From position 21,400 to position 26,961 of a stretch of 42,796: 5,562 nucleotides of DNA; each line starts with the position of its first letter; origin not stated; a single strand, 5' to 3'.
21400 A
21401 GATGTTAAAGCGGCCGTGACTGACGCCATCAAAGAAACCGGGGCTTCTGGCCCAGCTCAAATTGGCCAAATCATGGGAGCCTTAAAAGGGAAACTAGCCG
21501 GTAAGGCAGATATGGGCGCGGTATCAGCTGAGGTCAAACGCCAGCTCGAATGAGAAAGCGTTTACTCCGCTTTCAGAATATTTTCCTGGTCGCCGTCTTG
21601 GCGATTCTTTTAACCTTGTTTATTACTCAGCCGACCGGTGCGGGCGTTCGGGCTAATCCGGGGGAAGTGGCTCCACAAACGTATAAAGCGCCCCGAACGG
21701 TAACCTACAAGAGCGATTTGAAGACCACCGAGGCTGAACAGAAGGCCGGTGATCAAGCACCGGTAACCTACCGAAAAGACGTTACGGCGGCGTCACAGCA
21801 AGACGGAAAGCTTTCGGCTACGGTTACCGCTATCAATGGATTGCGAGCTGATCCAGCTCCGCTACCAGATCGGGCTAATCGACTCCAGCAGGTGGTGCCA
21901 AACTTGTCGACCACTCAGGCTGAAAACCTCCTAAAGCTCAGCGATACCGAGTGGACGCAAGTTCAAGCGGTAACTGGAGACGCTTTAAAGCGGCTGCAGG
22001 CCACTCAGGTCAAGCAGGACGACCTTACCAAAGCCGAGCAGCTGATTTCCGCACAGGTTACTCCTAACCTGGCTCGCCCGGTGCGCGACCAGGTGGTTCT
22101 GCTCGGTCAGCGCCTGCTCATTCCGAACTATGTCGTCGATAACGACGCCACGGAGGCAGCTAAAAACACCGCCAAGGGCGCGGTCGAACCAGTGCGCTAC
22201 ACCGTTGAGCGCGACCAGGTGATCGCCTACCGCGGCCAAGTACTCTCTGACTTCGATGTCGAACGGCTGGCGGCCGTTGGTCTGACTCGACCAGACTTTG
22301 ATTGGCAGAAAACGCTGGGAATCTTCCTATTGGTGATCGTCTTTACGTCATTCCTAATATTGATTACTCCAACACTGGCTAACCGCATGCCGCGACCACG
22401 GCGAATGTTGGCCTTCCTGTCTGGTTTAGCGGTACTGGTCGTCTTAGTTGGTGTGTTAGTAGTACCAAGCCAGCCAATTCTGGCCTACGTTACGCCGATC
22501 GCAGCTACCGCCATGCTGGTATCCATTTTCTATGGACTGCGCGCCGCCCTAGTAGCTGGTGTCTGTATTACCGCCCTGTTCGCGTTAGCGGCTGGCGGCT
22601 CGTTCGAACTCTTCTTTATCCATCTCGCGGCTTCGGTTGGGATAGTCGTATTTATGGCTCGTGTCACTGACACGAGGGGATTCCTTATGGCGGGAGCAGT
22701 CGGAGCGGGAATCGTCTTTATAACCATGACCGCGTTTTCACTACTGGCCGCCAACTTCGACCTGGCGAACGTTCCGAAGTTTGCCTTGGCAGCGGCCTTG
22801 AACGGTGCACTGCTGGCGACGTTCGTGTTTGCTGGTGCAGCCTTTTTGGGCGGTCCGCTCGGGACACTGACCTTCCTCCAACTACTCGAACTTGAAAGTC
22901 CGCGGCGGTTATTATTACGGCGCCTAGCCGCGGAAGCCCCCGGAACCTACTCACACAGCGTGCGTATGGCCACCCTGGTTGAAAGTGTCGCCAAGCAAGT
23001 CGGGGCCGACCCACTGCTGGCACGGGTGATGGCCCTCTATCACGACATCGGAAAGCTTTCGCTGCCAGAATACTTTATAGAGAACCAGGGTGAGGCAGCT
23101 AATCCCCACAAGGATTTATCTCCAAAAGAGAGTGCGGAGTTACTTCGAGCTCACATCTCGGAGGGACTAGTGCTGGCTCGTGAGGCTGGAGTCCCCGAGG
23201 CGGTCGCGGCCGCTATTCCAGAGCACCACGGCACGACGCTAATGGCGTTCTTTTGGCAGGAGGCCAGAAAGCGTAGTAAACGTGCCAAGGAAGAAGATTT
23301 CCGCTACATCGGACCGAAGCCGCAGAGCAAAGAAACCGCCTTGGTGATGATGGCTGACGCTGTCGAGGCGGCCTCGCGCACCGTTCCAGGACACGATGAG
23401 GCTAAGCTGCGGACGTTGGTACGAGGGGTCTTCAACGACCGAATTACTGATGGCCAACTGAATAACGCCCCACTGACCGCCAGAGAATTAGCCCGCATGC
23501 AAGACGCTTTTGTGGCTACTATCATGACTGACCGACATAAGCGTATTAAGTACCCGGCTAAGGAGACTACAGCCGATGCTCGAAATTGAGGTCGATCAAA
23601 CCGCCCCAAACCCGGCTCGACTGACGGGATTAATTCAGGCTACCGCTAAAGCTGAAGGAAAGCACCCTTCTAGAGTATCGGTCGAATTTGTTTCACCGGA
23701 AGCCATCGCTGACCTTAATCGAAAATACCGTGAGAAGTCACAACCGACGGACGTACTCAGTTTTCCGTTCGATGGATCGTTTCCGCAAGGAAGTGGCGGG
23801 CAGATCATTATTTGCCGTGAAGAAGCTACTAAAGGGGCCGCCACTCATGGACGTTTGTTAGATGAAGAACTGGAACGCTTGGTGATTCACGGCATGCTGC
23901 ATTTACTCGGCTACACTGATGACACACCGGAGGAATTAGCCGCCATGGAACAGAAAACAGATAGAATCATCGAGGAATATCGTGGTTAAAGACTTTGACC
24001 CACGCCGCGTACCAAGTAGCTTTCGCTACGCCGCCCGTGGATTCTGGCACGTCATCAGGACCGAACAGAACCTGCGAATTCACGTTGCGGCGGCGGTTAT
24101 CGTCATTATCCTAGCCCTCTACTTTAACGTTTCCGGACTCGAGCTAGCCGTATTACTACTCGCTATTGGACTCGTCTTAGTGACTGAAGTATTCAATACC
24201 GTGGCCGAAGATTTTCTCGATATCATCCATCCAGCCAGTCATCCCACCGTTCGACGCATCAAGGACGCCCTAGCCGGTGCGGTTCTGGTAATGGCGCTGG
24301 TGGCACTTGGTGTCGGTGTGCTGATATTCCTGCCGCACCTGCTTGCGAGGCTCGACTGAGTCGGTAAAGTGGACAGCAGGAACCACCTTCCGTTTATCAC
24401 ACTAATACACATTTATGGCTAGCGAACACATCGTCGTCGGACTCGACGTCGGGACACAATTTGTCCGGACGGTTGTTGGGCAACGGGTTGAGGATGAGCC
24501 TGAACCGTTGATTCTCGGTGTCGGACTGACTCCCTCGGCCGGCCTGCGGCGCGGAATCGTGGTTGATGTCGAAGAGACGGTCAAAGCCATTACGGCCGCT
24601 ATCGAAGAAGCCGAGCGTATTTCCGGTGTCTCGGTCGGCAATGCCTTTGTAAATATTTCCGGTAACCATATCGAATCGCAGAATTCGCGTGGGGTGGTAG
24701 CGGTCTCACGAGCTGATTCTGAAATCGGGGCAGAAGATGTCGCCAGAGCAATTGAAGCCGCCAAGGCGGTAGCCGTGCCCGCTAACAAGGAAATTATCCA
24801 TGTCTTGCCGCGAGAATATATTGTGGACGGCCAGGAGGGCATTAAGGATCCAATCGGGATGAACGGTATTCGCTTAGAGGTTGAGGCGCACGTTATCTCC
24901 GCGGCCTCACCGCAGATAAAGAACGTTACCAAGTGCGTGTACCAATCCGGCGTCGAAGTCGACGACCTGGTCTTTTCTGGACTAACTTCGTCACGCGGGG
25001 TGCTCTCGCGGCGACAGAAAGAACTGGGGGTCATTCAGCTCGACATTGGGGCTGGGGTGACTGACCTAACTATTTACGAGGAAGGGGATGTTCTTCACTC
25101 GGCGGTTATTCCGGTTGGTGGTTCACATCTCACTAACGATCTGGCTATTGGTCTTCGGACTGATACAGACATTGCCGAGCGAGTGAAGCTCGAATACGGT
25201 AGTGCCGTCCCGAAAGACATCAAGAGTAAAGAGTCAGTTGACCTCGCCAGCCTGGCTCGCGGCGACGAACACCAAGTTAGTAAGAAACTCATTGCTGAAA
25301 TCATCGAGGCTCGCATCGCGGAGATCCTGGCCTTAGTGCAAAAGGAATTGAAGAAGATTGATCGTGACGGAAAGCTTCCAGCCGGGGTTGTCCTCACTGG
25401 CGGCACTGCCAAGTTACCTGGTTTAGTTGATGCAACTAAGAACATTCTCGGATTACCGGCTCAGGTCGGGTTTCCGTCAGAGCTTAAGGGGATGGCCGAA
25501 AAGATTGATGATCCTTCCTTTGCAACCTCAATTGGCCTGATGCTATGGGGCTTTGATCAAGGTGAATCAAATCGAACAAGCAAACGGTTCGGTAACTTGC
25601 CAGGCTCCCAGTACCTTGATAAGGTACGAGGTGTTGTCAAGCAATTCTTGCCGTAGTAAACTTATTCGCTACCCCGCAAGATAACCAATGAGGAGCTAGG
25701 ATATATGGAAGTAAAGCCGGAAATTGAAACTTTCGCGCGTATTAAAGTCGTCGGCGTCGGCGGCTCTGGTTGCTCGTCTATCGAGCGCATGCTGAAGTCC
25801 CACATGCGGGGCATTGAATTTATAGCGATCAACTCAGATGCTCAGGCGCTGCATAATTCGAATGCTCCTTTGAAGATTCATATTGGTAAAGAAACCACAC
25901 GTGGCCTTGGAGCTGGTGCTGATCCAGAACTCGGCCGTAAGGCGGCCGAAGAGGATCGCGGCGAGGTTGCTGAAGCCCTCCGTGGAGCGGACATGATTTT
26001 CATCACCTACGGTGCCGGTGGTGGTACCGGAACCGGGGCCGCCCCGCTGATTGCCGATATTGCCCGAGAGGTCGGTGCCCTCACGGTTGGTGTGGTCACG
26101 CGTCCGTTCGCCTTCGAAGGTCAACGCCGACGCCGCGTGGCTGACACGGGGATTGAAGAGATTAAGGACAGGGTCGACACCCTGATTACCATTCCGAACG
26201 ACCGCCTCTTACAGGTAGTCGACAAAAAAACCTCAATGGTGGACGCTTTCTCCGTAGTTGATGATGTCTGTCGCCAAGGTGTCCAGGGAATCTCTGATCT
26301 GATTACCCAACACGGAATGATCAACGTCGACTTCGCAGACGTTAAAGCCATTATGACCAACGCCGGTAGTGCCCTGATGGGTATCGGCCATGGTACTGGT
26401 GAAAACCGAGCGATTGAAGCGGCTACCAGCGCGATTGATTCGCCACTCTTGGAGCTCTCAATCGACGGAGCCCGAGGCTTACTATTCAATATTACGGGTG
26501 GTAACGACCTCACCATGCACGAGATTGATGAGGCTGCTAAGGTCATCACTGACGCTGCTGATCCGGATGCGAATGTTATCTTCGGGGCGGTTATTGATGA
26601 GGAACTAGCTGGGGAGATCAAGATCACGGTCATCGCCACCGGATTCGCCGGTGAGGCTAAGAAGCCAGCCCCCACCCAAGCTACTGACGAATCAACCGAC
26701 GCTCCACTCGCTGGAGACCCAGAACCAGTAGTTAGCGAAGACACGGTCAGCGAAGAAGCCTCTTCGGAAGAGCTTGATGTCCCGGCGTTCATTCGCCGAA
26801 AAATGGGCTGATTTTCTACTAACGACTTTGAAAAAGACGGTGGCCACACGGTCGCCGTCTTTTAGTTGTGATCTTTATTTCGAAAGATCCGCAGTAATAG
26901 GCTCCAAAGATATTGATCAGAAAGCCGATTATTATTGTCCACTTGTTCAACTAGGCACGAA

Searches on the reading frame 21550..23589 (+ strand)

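Call 68: search_protein_families(library=pfam, proteins=[window:21550-23589:+], max_evalue=0.00001)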
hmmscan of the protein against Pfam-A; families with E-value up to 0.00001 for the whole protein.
window:21550-23589:+ (679 aa): 3 families
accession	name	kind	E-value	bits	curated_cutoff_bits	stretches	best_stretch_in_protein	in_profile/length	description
PF07697.16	7TMR-HDED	-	1e-37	130.7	27.6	1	37-247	2-224/224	7TM-HD extracellular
PF01966.28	HD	-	4.7e-17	62.8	22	1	466-607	1-115/116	HD domain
PF07698.17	7TM-7TMR_HD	-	1.5e-15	58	29.4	1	252-427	1-176/190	7TM receptor with intracellular HD hydrolase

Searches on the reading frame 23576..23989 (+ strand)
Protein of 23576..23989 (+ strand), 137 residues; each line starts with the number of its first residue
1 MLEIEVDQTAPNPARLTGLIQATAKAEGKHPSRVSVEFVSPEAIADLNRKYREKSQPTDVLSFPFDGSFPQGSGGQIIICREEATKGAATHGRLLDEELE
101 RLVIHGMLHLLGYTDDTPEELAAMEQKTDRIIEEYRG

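Call 68: search_protein_families(library=pfam, proteins=[window:23576-23989:+], max_evalue=0.00001)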
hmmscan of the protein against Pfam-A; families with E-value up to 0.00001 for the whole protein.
window:23576-23989:+ (137 aa): 1 family
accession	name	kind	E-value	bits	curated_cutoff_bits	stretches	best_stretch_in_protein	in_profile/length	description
PF02130.23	YbeY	-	7e-31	107.2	25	1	20-134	15-128/129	Endoribonuclease YbeY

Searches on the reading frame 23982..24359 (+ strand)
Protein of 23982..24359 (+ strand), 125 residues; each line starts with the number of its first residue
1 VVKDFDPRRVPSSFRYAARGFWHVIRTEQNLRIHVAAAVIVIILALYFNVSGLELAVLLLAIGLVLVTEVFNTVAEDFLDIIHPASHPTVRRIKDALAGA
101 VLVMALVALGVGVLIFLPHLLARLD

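Call 69: search_protein_families(library=pfam, proteins=[window:23982-24359:+], max_evalue=0.00001)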
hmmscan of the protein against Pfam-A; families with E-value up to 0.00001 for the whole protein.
window:23982-24359:+ (125 aa): 1 family
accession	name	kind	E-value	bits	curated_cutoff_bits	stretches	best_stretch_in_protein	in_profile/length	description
PF01219.24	DAGK_prokar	-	1.9e-31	108.3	22.3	1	15-116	1-102/102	Prokaryotic diacylglycerol kinase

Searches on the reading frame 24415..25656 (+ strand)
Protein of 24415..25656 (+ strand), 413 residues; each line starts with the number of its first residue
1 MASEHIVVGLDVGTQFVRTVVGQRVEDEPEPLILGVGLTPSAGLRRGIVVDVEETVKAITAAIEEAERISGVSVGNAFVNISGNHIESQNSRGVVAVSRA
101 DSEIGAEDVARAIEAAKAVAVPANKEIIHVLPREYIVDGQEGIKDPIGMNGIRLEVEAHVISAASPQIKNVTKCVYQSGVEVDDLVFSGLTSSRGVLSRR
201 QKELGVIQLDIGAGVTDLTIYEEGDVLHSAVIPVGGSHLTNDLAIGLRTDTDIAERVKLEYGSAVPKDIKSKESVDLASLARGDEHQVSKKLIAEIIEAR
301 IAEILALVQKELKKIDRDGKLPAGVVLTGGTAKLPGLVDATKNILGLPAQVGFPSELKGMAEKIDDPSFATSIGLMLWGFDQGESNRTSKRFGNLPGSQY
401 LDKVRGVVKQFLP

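Call 68: search_protein_families(library=pfam, proteins=[window:24415-25656:+], max_evalue=0.00001)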
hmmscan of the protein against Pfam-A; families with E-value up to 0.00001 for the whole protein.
window:24415-25656:+ (413 aa): 4 families
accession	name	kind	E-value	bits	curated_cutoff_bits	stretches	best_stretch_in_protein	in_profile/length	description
PF14450.12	FtsA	-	2.2e-37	128.7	31.8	1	209-374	3-127/127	Cell division protein FtsA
PF02491.25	SHS2_FTSA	-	5.5e-32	110.4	25.4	1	83-161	1-78/79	SHS2 domain inserted in FTSA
PF06723.19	MreB_Mbl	-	1.1e-11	44.6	27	1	205-351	146-303/327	MreB/Mbl protein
PF11104.14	PilM_2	-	4.4e-07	29.6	27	0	196-260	172-236/340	Type IV pilus assembly protein PilM;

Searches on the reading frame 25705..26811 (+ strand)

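Call 6: search_protein_families(library=pfam, proteins=[window:25705-26811:+], max_evalue=0.01)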
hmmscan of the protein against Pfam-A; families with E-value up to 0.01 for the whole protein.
window:25705-26811:+ (368 aa): 2 families
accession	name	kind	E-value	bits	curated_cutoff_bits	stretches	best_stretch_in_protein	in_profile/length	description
PF00091.31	Tubulin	-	2.1e-46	159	33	1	12-172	1-189/190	Tubulin/FtsZ family, GTPase domain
PF12327.13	FtsZ_C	-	2e-36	124.6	27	1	221-314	1-94/95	FtsZ family, C-terminal domain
